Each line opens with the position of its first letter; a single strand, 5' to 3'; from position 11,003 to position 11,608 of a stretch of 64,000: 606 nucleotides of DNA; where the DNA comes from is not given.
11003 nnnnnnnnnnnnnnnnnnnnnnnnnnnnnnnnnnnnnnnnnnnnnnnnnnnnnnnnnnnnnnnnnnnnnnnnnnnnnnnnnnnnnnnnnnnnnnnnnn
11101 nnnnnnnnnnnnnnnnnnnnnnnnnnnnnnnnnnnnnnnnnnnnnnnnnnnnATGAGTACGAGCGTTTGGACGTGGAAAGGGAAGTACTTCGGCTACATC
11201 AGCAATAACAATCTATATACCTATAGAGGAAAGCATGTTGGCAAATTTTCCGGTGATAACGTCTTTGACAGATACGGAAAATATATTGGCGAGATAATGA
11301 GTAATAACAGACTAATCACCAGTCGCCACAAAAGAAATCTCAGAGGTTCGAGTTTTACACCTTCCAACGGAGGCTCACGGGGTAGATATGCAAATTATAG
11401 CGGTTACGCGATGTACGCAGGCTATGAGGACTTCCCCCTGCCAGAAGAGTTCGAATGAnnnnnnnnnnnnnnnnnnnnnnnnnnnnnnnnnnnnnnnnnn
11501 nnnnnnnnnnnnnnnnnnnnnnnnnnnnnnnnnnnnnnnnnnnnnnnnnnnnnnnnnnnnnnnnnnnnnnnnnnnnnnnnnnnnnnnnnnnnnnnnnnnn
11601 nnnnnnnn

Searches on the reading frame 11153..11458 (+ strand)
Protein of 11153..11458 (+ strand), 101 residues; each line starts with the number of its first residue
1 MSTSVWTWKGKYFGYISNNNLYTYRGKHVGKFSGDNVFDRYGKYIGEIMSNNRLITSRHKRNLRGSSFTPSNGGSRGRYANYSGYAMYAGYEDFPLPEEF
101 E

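Call 59: search_protein_families(library=pfam, proteins=[window:11153-11458:+], max_evalue=0.01)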
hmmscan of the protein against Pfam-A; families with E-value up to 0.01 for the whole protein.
window:11153-11458:+ (101 aa): 2 families
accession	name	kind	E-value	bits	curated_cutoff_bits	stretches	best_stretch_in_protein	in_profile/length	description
PF21784.3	Bflower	-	8.7e-09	36.2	25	1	4-52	19-67/116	4-fold beta flower protein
PF21785.3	Bflower_2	-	2.1e-06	28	38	1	9-60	24-75/112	5-fold beta-flower protein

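Call 60: search_protein_families(library=phrogs, proteins=[window:11153-11458:+], max_evalue=0.001)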
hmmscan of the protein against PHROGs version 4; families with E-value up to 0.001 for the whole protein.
window:11153-11458:+ (101 aa): 0 families
